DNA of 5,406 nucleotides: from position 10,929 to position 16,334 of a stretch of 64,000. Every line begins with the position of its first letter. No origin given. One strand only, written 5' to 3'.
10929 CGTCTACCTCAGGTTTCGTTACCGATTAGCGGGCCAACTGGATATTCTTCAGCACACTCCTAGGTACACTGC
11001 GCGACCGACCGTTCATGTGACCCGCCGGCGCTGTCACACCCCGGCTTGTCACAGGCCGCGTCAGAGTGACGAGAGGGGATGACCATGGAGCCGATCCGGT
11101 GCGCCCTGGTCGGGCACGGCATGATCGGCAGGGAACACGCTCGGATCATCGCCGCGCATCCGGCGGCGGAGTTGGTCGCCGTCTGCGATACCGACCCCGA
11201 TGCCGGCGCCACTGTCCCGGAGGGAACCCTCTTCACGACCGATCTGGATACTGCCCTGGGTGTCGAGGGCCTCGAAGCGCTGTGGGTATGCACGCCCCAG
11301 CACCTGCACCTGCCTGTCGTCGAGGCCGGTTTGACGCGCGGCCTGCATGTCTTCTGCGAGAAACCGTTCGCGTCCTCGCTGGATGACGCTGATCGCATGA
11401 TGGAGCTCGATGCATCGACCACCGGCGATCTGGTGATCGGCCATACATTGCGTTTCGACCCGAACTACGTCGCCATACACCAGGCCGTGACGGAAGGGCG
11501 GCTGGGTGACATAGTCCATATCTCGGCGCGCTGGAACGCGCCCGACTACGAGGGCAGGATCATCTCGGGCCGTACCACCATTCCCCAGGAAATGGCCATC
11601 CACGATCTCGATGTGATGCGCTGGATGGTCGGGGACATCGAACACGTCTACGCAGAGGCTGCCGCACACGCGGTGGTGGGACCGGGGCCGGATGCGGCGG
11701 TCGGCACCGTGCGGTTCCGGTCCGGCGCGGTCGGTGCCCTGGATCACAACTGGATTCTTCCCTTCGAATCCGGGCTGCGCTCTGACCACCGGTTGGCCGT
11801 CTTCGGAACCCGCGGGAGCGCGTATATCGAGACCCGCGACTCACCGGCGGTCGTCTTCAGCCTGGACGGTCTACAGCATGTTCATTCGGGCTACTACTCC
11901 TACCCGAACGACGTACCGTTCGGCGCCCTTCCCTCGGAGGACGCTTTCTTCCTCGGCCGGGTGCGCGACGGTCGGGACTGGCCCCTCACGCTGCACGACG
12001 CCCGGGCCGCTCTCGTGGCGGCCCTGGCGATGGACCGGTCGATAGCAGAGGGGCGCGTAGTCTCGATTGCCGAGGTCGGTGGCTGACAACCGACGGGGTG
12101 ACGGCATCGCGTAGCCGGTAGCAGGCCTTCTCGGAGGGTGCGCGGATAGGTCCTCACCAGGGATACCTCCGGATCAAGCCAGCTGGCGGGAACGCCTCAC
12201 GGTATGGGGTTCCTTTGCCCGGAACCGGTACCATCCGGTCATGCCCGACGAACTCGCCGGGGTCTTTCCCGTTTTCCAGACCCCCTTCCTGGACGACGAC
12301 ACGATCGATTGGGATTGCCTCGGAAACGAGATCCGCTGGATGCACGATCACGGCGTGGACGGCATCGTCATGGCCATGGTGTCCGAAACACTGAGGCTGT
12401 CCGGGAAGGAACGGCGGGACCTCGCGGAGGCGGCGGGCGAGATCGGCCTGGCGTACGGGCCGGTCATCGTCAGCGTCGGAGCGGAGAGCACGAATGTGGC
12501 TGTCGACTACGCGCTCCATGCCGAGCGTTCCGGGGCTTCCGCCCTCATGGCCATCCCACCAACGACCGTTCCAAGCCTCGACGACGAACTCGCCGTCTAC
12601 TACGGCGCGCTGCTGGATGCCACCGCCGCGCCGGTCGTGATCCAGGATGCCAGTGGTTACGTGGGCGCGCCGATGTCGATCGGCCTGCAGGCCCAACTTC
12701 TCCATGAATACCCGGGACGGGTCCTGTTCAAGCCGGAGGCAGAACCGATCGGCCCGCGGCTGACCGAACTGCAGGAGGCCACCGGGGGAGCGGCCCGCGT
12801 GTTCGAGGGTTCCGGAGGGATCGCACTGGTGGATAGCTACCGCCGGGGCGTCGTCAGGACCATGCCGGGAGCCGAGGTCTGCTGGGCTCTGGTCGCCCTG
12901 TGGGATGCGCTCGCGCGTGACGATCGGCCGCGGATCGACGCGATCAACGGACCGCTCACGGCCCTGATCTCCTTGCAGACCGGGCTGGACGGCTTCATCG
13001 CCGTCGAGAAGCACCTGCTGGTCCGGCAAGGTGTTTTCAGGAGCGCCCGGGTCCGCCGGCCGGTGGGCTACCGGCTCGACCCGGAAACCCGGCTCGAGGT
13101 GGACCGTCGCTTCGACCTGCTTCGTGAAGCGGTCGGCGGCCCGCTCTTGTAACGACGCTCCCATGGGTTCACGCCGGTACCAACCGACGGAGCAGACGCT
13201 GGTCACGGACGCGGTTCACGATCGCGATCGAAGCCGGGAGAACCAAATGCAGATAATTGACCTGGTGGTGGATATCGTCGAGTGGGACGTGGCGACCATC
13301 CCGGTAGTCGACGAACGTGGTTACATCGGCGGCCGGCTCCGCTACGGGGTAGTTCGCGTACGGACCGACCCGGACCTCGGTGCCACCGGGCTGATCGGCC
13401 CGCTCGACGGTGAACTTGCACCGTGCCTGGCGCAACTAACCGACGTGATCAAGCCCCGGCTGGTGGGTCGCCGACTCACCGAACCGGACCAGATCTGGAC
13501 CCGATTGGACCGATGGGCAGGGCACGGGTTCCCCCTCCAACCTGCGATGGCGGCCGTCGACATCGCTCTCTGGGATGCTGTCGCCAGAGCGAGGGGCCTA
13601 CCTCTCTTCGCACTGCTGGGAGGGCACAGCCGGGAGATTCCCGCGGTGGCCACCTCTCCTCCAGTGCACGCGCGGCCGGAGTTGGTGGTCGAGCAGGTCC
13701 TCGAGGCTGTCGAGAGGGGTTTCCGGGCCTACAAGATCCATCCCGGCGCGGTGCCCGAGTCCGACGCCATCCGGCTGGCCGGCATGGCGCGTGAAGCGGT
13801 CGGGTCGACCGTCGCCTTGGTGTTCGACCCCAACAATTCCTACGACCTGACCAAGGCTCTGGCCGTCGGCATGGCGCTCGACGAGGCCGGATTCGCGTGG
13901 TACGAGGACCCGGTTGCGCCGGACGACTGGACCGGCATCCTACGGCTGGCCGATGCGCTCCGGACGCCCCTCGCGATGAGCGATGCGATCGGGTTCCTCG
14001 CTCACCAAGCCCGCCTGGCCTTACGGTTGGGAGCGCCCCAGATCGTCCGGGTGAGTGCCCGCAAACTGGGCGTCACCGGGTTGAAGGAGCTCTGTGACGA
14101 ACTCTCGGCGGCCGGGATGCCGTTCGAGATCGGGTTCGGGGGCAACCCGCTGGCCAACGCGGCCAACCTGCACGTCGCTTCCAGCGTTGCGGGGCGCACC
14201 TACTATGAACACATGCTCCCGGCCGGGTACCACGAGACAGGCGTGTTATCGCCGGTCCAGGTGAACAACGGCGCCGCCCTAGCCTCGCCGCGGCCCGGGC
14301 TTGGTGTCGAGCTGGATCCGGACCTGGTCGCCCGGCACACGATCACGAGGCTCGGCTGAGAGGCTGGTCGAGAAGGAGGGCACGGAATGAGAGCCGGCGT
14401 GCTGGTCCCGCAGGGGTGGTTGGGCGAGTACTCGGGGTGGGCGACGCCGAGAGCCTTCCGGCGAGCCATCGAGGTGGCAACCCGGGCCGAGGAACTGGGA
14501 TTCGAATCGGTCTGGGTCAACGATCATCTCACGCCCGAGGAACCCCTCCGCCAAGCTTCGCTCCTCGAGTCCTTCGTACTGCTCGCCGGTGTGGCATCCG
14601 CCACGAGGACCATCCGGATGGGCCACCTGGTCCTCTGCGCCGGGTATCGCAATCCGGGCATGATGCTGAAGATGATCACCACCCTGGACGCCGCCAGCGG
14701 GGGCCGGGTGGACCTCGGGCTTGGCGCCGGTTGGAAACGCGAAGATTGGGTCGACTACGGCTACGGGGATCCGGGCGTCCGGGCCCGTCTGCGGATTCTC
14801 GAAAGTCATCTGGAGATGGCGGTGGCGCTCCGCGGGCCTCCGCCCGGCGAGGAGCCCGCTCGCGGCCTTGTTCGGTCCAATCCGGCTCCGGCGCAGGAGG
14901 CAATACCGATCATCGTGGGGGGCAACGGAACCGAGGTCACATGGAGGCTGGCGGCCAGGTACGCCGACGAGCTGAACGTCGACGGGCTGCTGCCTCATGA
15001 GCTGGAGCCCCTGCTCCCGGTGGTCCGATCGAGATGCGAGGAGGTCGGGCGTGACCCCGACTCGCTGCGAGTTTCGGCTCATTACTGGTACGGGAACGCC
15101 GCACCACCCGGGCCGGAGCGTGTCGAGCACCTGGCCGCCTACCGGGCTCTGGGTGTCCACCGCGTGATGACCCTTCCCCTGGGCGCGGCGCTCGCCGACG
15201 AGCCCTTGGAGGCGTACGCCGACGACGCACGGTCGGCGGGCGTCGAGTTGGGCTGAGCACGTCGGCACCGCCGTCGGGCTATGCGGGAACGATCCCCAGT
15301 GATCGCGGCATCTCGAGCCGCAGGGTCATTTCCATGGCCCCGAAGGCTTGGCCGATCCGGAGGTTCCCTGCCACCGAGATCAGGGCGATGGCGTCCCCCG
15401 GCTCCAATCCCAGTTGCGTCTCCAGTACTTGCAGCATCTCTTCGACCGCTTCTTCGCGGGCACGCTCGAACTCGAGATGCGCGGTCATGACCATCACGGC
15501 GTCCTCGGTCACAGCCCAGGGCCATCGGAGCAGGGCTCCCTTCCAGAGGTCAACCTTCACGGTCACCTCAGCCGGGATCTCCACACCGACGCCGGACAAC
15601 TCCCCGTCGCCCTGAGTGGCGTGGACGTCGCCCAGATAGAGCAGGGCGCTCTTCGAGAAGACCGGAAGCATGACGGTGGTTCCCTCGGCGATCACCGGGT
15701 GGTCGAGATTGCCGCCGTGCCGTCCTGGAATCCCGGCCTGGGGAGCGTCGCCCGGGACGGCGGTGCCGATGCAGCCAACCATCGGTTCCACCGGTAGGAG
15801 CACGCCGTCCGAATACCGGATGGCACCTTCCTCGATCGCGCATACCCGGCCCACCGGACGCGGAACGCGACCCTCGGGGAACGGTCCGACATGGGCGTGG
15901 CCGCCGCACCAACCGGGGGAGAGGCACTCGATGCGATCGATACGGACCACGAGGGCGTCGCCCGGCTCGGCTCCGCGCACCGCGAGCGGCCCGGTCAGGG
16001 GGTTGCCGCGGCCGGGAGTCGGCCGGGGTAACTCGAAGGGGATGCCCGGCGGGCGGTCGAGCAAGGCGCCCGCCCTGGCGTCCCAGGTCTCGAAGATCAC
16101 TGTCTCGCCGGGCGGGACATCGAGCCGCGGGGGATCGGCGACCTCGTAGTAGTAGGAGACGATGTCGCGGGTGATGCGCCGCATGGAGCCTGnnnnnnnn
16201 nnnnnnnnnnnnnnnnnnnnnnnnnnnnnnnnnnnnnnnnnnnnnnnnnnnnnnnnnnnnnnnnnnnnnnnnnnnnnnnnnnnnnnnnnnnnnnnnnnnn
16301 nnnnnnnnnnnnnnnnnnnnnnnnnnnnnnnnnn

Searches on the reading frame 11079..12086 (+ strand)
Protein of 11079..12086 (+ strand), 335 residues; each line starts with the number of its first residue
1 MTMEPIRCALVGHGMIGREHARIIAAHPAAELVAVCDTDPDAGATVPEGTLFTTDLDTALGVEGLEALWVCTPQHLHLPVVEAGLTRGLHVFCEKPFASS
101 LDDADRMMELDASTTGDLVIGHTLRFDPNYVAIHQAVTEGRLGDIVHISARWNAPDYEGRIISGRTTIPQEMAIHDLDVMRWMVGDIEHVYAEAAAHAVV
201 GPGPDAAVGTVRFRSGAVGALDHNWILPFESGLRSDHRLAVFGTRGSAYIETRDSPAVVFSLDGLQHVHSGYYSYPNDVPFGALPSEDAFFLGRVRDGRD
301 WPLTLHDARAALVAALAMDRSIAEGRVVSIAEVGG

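Call 37: search_protein_families(library=pfam, proteins=[window:11079-12086:+], max_evalue=0.00001)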
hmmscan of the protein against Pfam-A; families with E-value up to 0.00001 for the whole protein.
window:11079-12086:+ (335 aa): 3 families
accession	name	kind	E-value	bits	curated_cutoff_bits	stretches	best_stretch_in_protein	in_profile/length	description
PF01408.29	GFO_IDH_MocA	-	1.8e-21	77.5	24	1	6-115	1-113/120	Oxidoreductase family, NAD-binding Rossmann fold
PF22725.1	GFO_IDH_MocA_C3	-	2.9e-17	63.3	27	1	130-248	1-123/124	GFO/IDH/MocA C-terminal domain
PF02894.22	GFO_IDH_MocA_C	-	6.5e-12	46.2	22.9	1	136-329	3-217/218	Oxidoreductase family, C-terminal alpha/beta domain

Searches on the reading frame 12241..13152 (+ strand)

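Call 52: search_protein_families(library=pfam, proteins=[window:12241-13152:+], max_evalue=0.00001)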
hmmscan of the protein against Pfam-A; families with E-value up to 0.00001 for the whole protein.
window:12241-13152:+ (303 aa): 1 family
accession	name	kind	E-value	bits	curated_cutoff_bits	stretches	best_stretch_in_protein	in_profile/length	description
PF00701.28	DHDPS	-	4.9e-18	65.3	22.1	1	5-275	2-271/289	Dihydrodipicolinate synthetase family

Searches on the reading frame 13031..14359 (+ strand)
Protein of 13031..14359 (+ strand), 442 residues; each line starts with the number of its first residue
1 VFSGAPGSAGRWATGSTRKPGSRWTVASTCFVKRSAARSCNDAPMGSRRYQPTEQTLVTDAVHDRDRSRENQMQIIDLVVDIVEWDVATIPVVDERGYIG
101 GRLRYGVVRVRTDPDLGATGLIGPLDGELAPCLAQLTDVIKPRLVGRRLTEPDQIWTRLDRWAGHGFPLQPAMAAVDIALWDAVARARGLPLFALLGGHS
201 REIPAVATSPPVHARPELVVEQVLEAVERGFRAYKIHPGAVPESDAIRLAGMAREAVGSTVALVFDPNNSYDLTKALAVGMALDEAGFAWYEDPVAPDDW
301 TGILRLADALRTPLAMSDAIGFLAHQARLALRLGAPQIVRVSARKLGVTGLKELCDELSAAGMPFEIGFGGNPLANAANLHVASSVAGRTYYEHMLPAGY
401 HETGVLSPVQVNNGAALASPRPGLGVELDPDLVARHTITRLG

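Call 52: search_protein_families(library=pfam, proteins=[window:13031-14359:+], max_evalue=0.00001)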
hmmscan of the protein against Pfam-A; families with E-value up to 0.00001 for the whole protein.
window:13031-14359:+ (442 aa): 2 families
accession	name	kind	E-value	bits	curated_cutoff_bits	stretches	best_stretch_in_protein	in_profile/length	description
PF13378.12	MR_MLE_C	-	2.6e-38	132.4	29.4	1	219-431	2-218/219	Enolase C-terminal domain-like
PF02746.21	MR_MLE_N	-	6.2e-10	39.8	22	1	104-197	27-117/117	Mandelate racemase / muconate lactonizing enzyme, N-terminal domain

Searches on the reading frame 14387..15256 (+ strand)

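Call 52: search_protein_families(library=pfam, proteins=[window:14387-15256:+], max_evalue=0.00001)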
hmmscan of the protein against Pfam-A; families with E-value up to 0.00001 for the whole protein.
window:14387-15256:+ (289 aa): 1 family
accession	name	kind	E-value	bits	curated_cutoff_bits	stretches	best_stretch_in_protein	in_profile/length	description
PF00296.26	Bac_luciferase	-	4.6e-34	118.6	27.9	1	19-231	19-224/314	Luciferase-like monooxygenase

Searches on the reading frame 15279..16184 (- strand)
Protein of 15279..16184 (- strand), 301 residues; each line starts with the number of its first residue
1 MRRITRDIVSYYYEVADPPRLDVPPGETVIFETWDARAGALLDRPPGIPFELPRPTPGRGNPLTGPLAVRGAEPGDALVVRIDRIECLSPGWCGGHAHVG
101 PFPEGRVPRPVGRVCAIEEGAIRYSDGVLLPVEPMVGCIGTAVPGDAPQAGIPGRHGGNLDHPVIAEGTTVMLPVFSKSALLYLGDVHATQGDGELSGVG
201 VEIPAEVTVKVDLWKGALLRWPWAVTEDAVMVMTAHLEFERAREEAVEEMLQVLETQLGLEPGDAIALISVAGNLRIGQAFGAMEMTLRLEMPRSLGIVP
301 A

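Call 52: search_protein_families(library=pfam, proteins=[window:15279-16184:-], max_evalue=0.00001)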
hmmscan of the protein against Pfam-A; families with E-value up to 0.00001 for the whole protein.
window:15279-16184:- (301 aa): 1 family
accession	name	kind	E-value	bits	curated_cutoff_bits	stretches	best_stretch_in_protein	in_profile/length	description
PF03069.20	FmdA_AmdA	-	9e-26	91.1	27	2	152-218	204-272/373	Acetamidase/Formamidase family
